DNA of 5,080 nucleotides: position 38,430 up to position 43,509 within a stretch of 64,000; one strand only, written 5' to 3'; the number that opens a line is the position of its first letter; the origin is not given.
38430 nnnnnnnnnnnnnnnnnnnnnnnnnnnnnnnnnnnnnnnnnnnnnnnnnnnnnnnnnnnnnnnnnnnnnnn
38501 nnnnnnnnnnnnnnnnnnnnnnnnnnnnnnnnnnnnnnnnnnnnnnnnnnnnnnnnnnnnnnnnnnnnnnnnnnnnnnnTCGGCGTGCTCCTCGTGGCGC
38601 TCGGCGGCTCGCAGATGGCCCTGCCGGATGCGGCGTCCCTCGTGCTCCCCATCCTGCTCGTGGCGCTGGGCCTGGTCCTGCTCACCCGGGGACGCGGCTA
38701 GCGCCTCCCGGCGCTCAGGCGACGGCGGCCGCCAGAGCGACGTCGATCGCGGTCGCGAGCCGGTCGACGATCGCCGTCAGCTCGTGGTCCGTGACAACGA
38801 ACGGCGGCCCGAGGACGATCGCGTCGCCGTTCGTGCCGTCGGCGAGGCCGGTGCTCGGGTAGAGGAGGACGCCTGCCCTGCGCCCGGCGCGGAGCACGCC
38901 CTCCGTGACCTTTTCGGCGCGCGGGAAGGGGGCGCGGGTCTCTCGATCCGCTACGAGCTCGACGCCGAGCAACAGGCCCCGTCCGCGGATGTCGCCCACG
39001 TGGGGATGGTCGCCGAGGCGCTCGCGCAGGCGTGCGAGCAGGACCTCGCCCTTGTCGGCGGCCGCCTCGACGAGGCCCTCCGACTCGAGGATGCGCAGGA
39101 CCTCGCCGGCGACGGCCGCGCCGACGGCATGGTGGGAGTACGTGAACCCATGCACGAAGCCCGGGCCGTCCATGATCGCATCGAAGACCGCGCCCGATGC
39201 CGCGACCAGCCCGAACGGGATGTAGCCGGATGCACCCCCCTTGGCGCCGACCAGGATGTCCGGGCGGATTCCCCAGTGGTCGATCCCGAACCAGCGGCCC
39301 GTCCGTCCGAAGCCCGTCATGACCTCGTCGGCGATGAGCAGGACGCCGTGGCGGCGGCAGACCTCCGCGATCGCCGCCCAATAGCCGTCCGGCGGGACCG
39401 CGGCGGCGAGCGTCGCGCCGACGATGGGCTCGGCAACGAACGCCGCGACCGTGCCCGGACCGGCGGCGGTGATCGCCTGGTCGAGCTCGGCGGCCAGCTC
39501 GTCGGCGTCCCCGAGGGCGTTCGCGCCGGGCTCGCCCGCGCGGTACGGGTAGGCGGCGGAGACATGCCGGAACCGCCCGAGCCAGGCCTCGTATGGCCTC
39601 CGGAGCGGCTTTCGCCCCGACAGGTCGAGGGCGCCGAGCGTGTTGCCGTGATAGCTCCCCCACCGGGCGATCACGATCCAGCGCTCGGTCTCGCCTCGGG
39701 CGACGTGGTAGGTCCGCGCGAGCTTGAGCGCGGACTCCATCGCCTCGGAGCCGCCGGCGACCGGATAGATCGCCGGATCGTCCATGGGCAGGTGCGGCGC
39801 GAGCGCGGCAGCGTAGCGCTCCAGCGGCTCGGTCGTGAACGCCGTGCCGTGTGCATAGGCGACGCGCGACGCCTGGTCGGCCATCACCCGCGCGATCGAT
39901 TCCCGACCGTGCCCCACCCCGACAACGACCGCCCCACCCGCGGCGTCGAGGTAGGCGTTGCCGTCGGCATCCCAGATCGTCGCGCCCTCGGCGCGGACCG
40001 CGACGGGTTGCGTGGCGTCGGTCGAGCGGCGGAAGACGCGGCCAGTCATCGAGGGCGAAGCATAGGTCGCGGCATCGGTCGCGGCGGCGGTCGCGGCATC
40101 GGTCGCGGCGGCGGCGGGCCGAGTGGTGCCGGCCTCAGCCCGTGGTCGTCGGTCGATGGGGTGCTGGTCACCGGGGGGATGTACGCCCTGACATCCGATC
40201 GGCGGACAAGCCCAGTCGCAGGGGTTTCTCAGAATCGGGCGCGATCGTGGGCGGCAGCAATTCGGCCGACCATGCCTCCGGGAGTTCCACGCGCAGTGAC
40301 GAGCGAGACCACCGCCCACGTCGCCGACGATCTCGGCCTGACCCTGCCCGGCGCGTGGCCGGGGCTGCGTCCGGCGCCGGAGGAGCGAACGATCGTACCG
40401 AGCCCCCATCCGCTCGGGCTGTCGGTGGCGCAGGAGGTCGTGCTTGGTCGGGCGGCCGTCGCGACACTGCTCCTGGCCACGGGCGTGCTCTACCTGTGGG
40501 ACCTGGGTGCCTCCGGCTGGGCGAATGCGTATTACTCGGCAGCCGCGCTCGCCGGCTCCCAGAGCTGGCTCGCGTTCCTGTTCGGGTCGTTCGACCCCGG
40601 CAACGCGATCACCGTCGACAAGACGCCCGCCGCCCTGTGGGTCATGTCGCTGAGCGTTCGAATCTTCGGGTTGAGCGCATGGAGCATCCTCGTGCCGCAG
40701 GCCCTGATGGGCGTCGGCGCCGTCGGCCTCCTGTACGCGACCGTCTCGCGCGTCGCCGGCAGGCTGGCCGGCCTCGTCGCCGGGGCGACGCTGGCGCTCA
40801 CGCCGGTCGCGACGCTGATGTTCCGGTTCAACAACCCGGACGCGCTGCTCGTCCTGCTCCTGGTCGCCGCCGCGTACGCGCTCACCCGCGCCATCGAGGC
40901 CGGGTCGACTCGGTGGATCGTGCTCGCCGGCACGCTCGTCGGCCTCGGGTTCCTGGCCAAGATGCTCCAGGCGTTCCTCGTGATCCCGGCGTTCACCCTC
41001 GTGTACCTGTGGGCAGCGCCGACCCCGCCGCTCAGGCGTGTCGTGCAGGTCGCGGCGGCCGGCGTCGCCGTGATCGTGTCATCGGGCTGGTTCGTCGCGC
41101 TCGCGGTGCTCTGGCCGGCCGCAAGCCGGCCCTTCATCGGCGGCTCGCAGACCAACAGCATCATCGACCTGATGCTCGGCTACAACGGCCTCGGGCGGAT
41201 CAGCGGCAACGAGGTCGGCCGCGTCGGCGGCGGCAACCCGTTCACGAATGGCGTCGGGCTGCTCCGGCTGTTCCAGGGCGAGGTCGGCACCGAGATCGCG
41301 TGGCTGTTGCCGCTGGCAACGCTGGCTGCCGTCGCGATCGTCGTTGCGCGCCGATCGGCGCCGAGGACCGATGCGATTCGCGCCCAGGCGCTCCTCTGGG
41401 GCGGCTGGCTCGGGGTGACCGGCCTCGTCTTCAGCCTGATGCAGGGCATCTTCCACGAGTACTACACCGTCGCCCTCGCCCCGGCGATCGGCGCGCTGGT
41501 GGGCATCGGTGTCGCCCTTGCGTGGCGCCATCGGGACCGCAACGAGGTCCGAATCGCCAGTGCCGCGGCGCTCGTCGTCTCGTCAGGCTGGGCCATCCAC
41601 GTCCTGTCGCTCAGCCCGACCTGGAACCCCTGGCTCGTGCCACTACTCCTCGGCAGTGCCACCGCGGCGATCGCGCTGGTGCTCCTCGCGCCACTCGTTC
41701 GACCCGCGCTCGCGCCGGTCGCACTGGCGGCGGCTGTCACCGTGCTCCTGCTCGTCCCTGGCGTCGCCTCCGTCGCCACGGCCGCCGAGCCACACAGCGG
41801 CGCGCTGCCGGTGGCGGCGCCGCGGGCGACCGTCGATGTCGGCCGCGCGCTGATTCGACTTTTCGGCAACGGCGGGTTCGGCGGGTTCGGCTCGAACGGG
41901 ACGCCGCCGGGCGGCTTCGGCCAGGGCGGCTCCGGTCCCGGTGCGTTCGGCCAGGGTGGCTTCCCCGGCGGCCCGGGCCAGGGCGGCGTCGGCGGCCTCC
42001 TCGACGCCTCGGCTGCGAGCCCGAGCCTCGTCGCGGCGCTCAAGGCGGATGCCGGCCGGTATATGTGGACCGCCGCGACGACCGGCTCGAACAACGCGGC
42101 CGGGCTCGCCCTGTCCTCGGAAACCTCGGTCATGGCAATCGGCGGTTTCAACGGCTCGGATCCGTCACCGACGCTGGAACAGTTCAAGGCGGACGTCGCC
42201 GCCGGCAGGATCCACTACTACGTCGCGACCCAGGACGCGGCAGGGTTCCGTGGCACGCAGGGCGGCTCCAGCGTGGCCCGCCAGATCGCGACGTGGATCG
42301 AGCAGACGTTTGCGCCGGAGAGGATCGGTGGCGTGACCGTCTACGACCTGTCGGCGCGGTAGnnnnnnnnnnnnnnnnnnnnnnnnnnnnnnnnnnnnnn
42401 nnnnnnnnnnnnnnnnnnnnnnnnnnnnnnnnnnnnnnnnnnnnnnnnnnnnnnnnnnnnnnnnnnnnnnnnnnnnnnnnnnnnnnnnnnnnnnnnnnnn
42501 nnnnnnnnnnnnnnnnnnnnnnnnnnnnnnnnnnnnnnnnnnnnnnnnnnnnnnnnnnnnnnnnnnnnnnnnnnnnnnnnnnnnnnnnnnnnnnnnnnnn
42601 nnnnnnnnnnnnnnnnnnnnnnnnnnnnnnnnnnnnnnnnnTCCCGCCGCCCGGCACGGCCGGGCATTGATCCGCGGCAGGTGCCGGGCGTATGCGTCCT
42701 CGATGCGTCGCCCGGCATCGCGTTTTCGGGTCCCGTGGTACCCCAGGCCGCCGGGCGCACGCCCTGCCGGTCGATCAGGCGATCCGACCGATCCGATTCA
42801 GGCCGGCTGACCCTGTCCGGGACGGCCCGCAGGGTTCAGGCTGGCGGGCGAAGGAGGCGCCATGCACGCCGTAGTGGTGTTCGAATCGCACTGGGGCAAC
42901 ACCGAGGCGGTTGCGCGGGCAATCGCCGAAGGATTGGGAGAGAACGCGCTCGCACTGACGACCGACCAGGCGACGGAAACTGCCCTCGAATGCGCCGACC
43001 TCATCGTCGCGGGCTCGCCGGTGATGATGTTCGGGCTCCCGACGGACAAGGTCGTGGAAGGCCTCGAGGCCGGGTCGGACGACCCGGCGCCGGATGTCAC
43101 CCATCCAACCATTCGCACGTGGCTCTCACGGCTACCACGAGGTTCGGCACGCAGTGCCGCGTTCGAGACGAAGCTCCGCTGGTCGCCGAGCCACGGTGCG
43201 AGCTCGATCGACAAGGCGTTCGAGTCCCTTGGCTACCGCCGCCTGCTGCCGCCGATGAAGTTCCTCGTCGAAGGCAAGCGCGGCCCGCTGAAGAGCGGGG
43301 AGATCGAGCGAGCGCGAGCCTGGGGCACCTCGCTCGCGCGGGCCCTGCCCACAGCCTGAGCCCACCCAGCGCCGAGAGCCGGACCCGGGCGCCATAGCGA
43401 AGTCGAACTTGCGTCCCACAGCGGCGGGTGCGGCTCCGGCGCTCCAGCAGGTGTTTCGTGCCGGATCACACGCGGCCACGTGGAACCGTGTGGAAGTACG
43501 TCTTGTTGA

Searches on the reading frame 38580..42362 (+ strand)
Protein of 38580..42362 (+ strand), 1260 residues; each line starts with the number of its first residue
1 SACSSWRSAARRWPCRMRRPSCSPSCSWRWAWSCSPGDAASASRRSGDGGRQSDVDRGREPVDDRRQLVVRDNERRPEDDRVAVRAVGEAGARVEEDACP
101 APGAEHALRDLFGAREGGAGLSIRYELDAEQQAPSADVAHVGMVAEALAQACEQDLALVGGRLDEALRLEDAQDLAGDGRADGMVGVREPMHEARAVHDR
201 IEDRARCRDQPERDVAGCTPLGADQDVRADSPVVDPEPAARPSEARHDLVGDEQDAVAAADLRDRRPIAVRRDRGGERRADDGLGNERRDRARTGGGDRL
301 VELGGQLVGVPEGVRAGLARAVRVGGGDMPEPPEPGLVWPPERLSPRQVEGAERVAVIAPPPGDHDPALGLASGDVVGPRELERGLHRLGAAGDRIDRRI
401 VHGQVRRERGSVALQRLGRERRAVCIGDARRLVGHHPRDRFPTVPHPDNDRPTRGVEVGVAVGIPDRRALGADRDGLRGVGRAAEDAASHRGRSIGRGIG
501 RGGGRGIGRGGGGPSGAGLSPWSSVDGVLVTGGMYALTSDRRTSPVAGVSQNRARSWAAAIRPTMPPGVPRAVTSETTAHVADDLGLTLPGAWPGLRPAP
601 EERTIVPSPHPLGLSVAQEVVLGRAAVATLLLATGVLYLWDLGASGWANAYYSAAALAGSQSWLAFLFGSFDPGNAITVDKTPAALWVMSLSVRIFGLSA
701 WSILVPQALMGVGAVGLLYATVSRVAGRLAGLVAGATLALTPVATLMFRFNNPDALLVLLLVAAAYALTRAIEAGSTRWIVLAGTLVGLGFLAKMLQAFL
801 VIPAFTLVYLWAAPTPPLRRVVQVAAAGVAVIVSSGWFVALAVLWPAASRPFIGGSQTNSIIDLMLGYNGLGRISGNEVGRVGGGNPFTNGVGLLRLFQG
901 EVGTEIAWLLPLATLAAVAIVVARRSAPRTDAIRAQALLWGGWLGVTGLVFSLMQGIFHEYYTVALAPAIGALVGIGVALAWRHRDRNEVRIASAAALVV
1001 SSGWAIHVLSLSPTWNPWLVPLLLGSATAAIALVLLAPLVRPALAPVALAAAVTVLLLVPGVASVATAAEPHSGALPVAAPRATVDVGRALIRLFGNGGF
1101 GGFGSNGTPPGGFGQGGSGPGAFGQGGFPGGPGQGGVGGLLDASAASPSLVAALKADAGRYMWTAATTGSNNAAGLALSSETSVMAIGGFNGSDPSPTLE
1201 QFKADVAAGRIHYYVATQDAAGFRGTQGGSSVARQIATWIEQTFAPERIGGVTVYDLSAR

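Call 29: search_protein_families(library=pfam, proteins=[window:38580-42362:+], max_evalue=0.0001)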
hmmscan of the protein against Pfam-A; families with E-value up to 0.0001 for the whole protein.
window:38580-42362:+ (1260 aa): 2 families
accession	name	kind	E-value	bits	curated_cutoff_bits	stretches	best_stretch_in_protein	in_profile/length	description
PF13231.12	PMT_2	-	7.4e-28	98.2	26.1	1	680-835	1-155/160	Dolichyl-phosphate-mannose-protein mannosyltransferase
PF24878.1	YkcB_C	-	6.5e-26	90.5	27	1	1150-1242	1-84/85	Putative mannosyltransferase YkcB-like, C-terminal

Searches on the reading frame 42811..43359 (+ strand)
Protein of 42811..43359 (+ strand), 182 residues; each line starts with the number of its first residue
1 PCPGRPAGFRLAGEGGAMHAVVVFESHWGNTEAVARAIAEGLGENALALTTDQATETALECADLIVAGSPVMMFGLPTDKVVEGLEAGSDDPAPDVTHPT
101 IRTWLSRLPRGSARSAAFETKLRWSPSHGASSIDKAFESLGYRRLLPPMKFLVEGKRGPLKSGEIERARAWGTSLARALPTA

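Call 30: search_protein_families(library=pfam, proteins=[window:42811-43359:+], max_evalue=0.0001)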
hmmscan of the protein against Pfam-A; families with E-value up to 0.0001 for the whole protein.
window:42811-43359:+ (182 aa): 1 family
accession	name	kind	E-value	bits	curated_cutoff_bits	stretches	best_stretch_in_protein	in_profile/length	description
PF00258.30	Flavodoxin_1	-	2.5e-07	31.4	25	1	22-82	1-66/143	Flavodoxin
